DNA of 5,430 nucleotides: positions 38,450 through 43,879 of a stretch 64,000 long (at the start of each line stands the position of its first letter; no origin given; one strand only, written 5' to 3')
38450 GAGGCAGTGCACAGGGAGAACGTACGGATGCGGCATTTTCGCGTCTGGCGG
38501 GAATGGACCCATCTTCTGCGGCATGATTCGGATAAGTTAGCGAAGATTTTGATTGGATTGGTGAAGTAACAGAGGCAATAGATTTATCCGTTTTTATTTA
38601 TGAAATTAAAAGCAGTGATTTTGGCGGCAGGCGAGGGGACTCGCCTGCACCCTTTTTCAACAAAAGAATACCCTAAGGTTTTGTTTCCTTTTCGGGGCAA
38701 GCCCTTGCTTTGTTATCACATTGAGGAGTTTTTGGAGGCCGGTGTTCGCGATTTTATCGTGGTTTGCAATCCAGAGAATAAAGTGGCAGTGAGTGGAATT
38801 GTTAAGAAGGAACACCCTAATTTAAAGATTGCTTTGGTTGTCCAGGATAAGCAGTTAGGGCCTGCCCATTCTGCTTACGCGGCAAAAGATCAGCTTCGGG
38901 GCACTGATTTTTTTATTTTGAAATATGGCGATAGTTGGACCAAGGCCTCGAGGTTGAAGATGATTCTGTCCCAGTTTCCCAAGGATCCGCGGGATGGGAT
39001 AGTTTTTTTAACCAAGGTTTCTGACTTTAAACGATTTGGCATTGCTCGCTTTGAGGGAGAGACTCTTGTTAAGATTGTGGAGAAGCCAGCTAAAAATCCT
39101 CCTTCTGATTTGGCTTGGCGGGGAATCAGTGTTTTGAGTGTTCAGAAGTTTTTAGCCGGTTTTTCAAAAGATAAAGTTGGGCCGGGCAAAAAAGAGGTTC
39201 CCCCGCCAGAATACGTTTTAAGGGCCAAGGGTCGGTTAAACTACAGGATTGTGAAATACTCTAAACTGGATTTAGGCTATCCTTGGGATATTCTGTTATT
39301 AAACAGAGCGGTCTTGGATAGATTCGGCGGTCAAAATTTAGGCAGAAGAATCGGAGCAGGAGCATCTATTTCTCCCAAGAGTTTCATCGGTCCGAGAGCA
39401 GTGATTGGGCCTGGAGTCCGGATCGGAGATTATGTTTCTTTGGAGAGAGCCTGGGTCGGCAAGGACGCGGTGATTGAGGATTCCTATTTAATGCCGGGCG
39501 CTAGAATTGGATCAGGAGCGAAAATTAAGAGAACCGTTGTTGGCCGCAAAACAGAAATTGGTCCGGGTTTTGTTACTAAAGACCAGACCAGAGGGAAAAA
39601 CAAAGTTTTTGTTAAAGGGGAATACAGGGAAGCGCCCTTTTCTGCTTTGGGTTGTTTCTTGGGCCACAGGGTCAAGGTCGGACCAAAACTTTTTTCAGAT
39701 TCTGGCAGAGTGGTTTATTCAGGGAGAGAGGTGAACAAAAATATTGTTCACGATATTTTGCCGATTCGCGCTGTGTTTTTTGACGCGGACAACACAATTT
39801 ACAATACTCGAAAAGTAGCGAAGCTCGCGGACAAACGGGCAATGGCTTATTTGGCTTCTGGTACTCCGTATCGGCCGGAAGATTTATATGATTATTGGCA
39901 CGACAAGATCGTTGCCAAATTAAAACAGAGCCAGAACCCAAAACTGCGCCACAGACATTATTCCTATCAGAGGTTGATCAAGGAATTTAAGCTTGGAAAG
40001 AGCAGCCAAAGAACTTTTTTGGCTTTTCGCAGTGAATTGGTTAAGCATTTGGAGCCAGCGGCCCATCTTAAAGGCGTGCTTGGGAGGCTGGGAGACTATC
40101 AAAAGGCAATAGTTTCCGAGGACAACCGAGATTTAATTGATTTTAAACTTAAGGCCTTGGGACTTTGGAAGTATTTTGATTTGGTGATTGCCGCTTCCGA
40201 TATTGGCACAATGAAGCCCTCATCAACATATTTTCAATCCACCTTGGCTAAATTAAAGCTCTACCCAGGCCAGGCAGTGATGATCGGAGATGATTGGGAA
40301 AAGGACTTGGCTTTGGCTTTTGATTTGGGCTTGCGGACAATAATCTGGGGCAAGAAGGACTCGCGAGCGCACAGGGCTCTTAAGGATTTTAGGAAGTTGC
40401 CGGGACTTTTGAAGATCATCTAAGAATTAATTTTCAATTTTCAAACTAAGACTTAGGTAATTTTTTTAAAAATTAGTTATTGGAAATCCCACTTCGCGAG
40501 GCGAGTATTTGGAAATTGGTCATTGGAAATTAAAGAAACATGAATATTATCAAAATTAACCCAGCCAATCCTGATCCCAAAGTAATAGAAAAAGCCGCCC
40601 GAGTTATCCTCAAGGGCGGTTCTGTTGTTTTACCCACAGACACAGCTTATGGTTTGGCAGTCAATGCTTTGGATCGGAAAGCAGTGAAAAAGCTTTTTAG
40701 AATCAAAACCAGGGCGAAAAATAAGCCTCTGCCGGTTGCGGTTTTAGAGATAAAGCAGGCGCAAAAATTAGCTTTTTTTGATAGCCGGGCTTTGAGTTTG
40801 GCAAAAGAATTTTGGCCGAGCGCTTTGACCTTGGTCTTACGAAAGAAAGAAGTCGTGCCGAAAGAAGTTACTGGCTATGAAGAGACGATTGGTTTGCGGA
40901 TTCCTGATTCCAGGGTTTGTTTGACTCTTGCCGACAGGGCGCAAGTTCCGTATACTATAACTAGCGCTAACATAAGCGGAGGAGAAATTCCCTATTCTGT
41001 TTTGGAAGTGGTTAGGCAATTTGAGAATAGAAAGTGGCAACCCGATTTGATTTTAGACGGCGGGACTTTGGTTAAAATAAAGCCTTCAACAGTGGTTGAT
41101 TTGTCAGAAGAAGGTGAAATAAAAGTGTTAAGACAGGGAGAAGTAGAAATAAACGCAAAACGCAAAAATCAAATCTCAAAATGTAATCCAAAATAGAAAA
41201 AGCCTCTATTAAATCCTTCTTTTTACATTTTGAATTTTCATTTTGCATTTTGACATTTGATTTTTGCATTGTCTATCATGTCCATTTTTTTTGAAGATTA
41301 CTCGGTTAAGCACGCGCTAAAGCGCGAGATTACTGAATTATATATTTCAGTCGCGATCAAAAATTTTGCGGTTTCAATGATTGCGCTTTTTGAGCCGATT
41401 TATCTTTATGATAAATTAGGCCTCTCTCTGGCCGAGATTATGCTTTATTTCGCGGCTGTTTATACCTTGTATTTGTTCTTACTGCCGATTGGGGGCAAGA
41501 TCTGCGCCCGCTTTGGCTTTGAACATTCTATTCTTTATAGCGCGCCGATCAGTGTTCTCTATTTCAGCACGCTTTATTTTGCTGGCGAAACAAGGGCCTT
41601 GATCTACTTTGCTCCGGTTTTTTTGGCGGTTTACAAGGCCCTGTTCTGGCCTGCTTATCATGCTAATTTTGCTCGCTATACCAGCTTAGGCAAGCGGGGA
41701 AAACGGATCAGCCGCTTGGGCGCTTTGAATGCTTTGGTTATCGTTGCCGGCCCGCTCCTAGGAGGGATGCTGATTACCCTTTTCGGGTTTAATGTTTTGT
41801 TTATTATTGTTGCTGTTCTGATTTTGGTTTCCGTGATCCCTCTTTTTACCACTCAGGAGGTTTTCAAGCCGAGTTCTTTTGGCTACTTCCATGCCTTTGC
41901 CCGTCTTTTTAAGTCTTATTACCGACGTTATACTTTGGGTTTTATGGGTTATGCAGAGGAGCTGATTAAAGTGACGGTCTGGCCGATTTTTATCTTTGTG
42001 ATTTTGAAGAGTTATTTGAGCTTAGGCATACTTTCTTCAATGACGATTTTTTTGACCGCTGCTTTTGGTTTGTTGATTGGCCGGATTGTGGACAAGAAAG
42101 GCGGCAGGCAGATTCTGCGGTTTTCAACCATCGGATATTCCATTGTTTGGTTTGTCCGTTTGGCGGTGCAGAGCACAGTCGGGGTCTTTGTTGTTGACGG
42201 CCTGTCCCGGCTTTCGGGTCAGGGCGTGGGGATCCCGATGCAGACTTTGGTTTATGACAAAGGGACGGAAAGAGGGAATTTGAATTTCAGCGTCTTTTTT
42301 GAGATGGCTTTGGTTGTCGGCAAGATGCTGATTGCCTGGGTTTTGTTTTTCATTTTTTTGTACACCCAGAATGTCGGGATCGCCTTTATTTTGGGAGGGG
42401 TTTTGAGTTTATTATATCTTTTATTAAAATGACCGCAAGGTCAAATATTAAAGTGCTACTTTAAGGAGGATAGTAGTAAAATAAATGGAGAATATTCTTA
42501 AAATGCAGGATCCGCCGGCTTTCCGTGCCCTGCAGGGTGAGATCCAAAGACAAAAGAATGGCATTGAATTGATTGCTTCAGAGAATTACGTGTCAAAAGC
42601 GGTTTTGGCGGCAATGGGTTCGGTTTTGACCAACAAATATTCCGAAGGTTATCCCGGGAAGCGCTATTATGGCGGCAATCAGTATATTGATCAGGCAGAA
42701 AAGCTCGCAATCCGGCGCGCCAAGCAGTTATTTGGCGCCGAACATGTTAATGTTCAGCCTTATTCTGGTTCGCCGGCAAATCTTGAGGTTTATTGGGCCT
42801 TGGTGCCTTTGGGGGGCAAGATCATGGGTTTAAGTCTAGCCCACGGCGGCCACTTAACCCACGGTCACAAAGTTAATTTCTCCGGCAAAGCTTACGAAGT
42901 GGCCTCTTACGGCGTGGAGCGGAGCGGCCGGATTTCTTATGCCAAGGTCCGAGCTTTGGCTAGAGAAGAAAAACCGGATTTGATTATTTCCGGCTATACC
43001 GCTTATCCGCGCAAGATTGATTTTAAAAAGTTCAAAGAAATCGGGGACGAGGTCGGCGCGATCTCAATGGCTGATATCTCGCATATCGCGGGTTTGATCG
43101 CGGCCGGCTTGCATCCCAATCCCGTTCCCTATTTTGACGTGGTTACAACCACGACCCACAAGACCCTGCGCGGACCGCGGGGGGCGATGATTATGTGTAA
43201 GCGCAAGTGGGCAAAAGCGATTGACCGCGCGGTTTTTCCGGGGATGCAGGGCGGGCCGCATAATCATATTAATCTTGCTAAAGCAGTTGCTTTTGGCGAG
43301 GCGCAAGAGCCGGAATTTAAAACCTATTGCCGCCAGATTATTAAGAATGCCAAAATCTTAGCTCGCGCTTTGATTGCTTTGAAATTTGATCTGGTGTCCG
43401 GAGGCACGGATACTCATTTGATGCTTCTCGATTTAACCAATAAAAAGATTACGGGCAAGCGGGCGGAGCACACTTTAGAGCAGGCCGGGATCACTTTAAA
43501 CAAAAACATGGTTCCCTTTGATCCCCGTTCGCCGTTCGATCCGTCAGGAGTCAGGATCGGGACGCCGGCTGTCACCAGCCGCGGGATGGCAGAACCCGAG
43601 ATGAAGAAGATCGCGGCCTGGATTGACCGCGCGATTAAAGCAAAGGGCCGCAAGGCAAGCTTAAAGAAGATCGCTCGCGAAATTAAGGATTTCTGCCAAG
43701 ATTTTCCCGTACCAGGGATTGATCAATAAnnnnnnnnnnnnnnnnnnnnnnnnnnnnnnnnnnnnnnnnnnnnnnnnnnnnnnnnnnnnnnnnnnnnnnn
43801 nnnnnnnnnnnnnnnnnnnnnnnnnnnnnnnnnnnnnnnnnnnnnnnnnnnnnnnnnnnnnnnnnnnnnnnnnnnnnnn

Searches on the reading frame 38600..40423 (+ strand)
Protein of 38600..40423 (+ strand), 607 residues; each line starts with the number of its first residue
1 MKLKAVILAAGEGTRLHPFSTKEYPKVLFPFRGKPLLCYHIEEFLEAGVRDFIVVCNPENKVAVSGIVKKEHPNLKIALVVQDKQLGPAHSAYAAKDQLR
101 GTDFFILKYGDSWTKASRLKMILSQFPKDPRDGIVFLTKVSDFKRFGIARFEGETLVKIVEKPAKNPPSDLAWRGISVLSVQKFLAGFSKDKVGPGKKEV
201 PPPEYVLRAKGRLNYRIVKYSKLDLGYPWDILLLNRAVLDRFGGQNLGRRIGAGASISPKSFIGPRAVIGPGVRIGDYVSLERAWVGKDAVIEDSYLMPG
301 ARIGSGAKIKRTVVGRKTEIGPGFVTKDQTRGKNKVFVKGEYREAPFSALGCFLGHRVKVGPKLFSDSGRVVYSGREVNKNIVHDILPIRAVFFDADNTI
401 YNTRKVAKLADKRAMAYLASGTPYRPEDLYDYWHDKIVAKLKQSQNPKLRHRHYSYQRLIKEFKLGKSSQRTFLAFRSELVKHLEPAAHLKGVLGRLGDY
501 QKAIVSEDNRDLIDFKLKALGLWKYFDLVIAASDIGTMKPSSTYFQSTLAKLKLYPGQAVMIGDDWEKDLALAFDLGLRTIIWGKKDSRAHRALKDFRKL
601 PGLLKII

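Call 62: search_protein_families(library=pfam, proteins=[window:38600-40423:+], max_evalue=0.00001)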
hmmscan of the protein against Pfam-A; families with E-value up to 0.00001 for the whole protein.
window:38600-40423:+ (607 aa): 7 families
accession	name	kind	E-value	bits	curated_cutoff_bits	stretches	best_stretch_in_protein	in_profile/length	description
PF00483.29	NTP_transferase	-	5.7e-25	88.7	21.2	1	4-177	1-178/245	Nucleotidyl transferase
PF13419.12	HAD_2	-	1.1e-17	65.2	23.8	1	392-581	1-176/178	Haloacid dehalogenase-like hydrolase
PF00702.32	Hydrolase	-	2.2e-15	58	26.4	1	389-571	1-185/191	haloacid dehalogenase-like hydrolase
PF12804.13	NTP_transf_3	-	1.7e-12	48.3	27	1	5-133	1-118/160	MobA-like NTP transferase domain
PF00132.30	Hexapep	-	4.8e-11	42.3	27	0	255-280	2-27/36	Bacterial transferase hexapeptide (six repeats)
PF25084.1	LbH_EIF2B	-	1.9e-08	34.7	54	1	252-327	13-88/105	EIF2B subunit epsilon LbH domain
PF13242.12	Hydrolase_like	-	2.4e-07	31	22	1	539-583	4-48/75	HAD-hyrolase-like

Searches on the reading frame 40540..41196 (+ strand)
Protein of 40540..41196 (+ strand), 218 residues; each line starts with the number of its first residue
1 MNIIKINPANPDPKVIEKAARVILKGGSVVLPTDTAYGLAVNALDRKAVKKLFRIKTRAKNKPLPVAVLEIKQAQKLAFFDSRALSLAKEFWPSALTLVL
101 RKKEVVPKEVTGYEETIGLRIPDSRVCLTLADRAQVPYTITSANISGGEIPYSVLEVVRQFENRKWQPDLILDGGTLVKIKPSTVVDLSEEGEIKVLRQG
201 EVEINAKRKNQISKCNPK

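Call 62: search_protein_families(library=pfam, proteins=[window:40540-41196:+], max_evalue=0.00001)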
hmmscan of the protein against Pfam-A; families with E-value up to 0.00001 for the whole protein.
window:40540-41196:+ (218 aa): 1 family
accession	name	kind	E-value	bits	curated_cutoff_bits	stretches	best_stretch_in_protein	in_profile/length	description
PF01300.24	Sua5_yciO_yrdC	-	3.8e-48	163.8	25.1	1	22-200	2-178/178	Telomere recombination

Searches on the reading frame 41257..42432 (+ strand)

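Call 62: search_protein_families(library=pfam, proteins=[window:41257-42432:+], max_evalue=0.00001)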
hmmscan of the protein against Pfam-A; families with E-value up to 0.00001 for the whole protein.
window:41257-42432:+ (391 aa): 1 family
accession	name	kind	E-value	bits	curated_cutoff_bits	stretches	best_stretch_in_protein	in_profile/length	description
PF07690.21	MFS_1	-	2.8e-21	76.2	33.4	1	29-207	2-181/347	Major Facilitator Superfamily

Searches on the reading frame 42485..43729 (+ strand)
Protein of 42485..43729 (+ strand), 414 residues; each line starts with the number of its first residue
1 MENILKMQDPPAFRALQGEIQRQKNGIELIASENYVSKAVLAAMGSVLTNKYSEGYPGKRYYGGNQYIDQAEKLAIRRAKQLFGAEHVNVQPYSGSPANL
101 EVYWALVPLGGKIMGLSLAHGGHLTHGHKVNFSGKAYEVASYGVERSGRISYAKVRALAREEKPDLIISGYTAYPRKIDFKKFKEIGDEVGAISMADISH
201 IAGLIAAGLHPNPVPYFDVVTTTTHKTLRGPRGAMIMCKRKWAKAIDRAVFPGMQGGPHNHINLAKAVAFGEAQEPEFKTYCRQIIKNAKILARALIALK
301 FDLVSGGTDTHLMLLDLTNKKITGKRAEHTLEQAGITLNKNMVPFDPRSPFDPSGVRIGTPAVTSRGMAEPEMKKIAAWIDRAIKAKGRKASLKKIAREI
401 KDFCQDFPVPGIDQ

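Call 62: search_protein_families(library=pfam, proteins=[window:42485-43729:+], max_evalue=0.00001)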
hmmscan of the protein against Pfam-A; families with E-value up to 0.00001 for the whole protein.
window:42485-43729:+ (414 aa): 1 family
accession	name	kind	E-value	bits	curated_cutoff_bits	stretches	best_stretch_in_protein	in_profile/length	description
PF00464.25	SHMT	-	2.3e-160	534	27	1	5-380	1-399/399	Serine hydroxymethyltransferase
